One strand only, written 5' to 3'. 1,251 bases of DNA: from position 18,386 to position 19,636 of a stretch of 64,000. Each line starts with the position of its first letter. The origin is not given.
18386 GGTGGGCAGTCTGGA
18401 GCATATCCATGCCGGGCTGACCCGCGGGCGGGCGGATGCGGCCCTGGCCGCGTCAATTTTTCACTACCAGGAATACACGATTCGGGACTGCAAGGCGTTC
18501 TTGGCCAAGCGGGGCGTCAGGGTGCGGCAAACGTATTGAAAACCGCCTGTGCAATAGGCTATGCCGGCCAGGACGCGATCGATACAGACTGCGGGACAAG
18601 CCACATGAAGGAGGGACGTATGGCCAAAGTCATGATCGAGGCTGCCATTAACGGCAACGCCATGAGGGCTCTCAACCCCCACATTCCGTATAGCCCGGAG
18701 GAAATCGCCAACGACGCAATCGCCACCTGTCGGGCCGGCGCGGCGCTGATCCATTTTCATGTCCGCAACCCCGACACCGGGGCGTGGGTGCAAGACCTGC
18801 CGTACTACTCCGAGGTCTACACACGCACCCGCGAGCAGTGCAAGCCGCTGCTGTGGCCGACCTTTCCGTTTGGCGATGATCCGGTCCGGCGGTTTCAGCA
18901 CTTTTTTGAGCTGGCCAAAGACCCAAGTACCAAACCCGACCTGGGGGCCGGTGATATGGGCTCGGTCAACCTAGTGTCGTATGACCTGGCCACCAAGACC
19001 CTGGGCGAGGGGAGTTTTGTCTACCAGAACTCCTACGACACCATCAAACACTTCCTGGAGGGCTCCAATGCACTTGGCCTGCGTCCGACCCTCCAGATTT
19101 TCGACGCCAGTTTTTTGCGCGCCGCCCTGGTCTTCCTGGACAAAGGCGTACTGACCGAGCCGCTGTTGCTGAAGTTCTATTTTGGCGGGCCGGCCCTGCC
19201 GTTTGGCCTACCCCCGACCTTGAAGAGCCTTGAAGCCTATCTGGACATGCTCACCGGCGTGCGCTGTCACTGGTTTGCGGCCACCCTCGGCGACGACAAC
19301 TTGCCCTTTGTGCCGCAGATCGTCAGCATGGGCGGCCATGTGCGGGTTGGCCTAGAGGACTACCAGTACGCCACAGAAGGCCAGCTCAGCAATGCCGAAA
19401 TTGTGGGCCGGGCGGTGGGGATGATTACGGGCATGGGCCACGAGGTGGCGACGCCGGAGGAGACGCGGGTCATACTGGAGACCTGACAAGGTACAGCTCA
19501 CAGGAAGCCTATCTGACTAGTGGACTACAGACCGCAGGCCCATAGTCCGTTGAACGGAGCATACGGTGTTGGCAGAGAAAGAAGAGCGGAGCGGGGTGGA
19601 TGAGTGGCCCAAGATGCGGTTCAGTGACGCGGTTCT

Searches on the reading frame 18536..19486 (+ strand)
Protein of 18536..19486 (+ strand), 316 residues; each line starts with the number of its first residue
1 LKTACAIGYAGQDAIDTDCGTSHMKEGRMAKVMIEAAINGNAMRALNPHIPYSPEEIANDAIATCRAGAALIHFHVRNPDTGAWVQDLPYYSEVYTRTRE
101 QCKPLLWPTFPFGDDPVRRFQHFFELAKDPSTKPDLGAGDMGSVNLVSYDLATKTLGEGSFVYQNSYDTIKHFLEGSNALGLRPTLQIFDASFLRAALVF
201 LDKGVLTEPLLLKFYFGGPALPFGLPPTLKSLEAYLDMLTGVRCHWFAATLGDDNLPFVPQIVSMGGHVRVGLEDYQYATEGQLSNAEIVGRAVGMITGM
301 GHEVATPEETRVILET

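Call 4: search_protein_families(library=pfam, proteins=[window:18536-19486:+], max_evalue=0.01)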
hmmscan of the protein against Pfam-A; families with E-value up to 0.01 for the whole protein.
window:18536-19486:+ (316 aa): 1 family
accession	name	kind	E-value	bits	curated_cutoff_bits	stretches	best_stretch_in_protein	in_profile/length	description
PF05853.18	BKACE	-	5.9e-64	216.5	24.8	1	31-314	1-272/274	beta-keto acid cleavage enzyme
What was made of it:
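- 18536..19486 (+): BKACE gene, the left flank (core gene, not part of the island). Pfam BKACE 216 bits (call 4).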

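Call 24: find_related_loci(query=window:18536-19486:+, collection=genome_contigs, flank=10000)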
Query window:18536-19486:+ (316 aa) in genome_contigs; peptide patterns used: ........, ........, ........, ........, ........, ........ (x = any residue, [..] = any of these).
59 stretches matched a pattern; 15 encode a relative of the query (tblastn E <= 1e-3); 15 distinct loci.
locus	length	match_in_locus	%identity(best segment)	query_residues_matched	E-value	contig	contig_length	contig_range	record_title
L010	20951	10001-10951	90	1-316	0e+0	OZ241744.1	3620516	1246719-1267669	MAG: uncultured Candidatus Binatia bacterium isolate 1a802767-3803-4637-ab5b-ce8b9f0f9348 genome assembly, chromosome: 1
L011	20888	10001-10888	89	20-315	0e+0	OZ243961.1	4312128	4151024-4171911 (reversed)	MAG: uncultured Candidatus Binatia bacterium isolate c3ca01ca-9b7f-48ee-8e12-6a9662520b33 genome assembly, chromosome: 1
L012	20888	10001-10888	88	20-315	0e+0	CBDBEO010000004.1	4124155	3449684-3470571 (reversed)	MAG: uncultured Candidatus Binatia bacterium isolate d69ef4bc-d7cd-432e-8a93-c2be756c76d7 genome assembly, contig: conti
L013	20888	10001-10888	87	20-315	8e-180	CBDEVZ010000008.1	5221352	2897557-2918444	MAG: uncultured Candidatus Binatia bacterium isolate 77b99e23-3f9f-49a3-a4d3-93b2c3db3d2d genome assembly, contig: conti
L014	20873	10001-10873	85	25-315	1e-172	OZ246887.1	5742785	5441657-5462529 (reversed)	MAG: Candidatus Binatia bacterium isolate b8ec8574-1247-4dd4-b016-8701380be1a0 genome assembly, chromosome: 1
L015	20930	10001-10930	77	8-315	2e-166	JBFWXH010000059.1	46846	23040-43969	MAG: Candidatus Binatia bacterium isolate CA_2019_TPBS_136 NODE_4665_length_46846_cov_6.566515_TPBS, whole genome shotgu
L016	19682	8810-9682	82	25-315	1e-165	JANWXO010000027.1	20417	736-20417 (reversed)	MAG: Candidatus Binatia bacterium isolate SKYG48 NODE_27_length_20417_cov_2.728958, whole genome shotgun sequence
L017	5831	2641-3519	78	24-316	1e-165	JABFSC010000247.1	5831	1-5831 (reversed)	MAG: Deltaproteobacteria bacterium isolate S-RSF-IL-11 seq_5682, whole genome shotgun sequence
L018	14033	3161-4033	79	25-315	4e-162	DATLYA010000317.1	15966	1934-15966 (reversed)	MAG TPA_asm: Candidatus Methylomirabilota bacterium isolate SMAG_U13260 k141_94751, whole genome shotgun sequence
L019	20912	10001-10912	74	8-314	2e-159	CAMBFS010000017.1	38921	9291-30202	MAG: Klebsiella pneumoniae isolate TH-08apr19-175 genome assembly, contig: TH-08apr19-C2555, whole genome shotgun sequen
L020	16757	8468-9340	77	24-314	2e-158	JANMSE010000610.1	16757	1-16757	MAG: Deltaproteobacteria bacterium isolate SOY_29_metabat_500 SOY_29_k141_1946121, whole genome shotgun sequence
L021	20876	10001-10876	74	25-316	2e-150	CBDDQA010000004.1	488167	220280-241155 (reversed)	MAG: uncultured Candidatus Binatia bacterium isolate 6ae7d3f7-6f3a-412e-99ff-c928d72fc6b4 genome assembly, contig: conti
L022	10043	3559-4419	67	25-315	4e-130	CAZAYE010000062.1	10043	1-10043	MAG TPA_asm: uncultured Enterobacteriaceae bacterium isolate binchicken_co21_381 genome assembly, contig: NODE_5738_leng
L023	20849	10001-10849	66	29-315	1e-121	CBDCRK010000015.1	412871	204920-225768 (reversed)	MAG: uncultured Candidatus Binatia bacterium isolate c14ce093-c1b4-4a9f-a633-4da5294aefe4 genome assembly, contig: conti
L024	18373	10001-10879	78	24-316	3e-164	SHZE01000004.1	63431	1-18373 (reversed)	MAG: Deltaproteobacteria bacterium isolate Baikal-deep-G137 BACOMB-C1644, whole genome shotgun sequence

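Call 29: find_homologous_proteins(query=L010:17706-20936:-, max_evalue=1e-100)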
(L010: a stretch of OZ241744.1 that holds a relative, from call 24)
Query L010:17706-20936:- (1076 aa): 8000 proteins with E <= 1e-100 among 8000 candidates; the best 120 are listed.
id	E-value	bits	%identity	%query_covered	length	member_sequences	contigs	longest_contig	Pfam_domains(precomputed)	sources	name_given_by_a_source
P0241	0.0e+0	2414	99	100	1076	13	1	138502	PF04313.21,PF11867.14,PF18766.8,PF22679.3,PF04851.22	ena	-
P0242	0.0e+0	1933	81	97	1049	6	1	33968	PF04313.21,PF11867.14,PF18766.8,PF22679.3,PF04851.22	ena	-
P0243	0.0e+0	1928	81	97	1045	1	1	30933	PF04313.21,PF11867.14,PF18766.8,PF22679.3,PF04851.22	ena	-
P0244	0.0e+0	1927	81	97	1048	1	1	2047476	PF04313.21,PF11867.14,PF18766.8,PF22679.3,PF04851.22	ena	-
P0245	0.0e+0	1926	81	97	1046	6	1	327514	PF04313.21,PF11867.14,PF18766.8,PF22679.3,PF04851.22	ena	-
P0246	0.0e+0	1923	81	97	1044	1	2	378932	PF04313.21,PF11867.14,PF18766.8,PF22679.3,PF04851.22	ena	-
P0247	0.0e+0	1922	81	97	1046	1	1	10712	PF04313.21,PF11867.14,PF18766.8,PF22679.3,PF04851.22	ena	-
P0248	0.0e+0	1921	81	97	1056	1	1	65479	PF04313.21,PF11867.14,PF18766.8,PF22679.3,PF04851.22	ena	-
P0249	0.0e+0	1919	81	97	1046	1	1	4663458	PF04313.21,PF11867.14,PF18766.8,PF22679.3,PF04851.22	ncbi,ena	-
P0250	0.0e+0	1917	80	97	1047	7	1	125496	PF04313.21,PF11867.14,PF18766.8,PF22679.3,PF04851.22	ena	-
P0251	0.0e+0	1917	81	97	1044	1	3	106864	PF00270.36,PF04313.21,PF11867.14,PF18766.8,PF22679.3,PF04851.22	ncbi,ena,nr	ncbi:MAG: type I restriction endonuclease subunit R [Rhodospirillaceae bacterium]|nr:type I restrict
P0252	0.0e+0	1917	80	97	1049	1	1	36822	PF04313.21,PF11867.14,PF18766.8,PF22679.3,PF04851.22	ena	-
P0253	0.0e+0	1916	81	97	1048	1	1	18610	PF04313.21,PF11867.14,PF18766.8,PF22679.3,PF04851.22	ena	-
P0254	0.0e+0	1915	81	97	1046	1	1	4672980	PF04313.21,PF11867.14,PF18766.8,PF22679.3,PF04851.22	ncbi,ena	-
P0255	0.0e+0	1914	80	97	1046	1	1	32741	PF04313.21,PF11867.14,PF18766.8,PF22679.3,PF04851.22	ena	-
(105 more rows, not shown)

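Call 30: find_encoding_contigs(protein=P0241, flank=10000, max_places=3)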
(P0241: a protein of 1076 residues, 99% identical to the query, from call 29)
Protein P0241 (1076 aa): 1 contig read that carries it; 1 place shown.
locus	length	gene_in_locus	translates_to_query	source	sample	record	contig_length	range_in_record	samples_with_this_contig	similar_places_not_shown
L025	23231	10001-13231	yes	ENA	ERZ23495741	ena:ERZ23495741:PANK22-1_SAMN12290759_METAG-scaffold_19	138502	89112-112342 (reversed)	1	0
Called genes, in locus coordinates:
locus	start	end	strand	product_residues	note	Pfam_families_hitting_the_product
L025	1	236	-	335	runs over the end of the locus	PF04055:Radical_SAM, PF06968:BATS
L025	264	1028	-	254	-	PF07755:DUF1611 (faint), PF01656:CbiA, PF13500:AAA_26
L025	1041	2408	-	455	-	PF00202:Aminotran_3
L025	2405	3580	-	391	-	PF00155:Aminotran_1_2, PF01053:Cys_Met_Meta_PP (weak)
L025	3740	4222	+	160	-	PF03061:4HBT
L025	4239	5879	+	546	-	PF12161:HsdM_N, PF02384:N6_Mtase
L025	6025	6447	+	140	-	PF08780:NTase_sub_bind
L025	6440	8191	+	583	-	PF01420:Methylase_S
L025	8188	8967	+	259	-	-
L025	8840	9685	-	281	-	-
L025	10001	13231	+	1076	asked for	PF04313:HSDR_N, PF04851:ResIII, PF18766:SWI2_SNF2, PF22679:T1R_D3-like, PF11867:T1RH-like_C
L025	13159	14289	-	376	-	PF00296:Bac_luciferase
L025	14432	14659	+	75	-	-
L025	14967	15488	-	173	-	-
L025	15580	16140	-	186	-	PF01967:MoaC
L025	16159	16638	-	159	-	PF00300:His_Phos_1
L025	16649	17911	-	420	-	PF00248:Aldo_ket_red, PF13187:Fer4_9 (weak)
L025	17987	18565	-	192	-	PF00149:Metallophos, PF12850:Metallophos_2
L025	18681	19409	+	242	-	PF13489:Methyltransf_23, PF05175:MTS (weak), PF00891:Methyltransf_2 (faint), PF02353:CMAS (weak), PF08241:Methyltransf_11, PF08242:Methyltransf_12, PF13649:Methyltransf_25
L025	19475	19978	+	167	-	-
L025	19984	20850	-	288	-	PF05853:BKACE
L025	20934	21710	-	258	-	PF00977:His_biosynth, PF01207:Dus (faint), PF03060:NMO (faint)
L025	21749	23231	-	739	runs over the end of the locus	PF07715:Plug, PF00593:TonB_dep_Rec_b-barrel, PF14905:OMP_b-brl_3 (faint)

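Call 46: search_protein_families(library=pfam, proteins=[L025:8188-8967:+, L025:8840-9685:-, L025:6025-6447:+, L025:6440-8191:+], max_evalue=0.01)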
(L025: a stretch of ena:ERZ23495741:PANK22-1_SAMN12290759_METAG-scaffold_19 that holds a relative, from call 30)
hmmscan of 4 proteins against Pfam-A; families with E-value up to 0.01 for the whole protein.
L025:8188-8967:+ (259 aa): 0 families

L025:8840-9685:- (281 aa): 1 family
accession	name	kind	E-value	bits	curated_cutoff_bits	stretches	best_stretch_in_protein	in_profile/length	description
PF02310.24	B12-binding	-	2.2e-06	27.9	32.1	0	42-61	80-99/121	B12 binding domain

L025:6025-6447:+ (140 aa): 2 families
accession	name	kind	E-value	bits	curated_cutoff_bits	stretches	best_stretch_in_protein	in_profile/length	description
PF08780.16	NTase_sub_bind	-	4.1e-17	62.8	31.8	1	12-134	10-124/126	Nucleotidyltransferase substrate binding protein like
PF01934.22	HepT-like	-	0.00041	20.5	23.5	1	27-110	17-96/120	Ribonuclease HepT-like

L025:6440-8191:+ (583 aa): 4 families
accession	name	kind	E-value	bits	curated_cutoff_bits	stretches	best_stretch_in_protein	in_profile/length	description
PF01420.25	Methylase_S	-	5.7e-19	69.4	22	1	138-315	7-163/168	Type I restriction modification DNA specificity domain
PF22600.2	MTPAP-like_central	-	3.7e-05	24.3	27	1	20-66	24-69/139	Poly(A) RNA polymerase, mitochondrial-like, central palm domain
PF01909.29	NTP_transf_2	-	0.00011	23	21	1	24-74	3-47/93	Nucleotidyltransferase domain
PF18765.7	Polbeta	-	0.0017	18.9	26.9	1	37-112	15-88/93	Polymerase beta, Nucleotidyltransferase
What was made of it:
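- L025 carries an intact hsdM–NTase_sub_bind–NTase::hsdS–2 ORFs–hsdR (calls 30, 46).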

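Call 74: search_protein_families(library=padloc, proteins=[L025:8188-8967:+, L025:8840-9685:-], max_evalue=0.001)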
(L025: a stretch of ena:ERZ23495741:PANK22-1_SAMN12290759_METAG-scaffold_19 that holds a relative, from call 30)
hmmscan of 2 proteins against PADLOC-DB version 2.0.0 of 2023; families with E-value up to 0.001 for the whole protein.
L025:8188-8967:+ (259 aa): 0 families

L025:8840-9685:- (281 aa): 2 families
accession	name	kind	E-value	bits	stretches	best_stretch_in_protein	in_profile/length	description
PDLC03328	MTase_II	-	3.7e-07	27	0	62-145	430-514/587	Type II methyltransferase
PDLC02709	PbeC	-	1.7e-05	21.6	0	105-128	571-594/661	PbeC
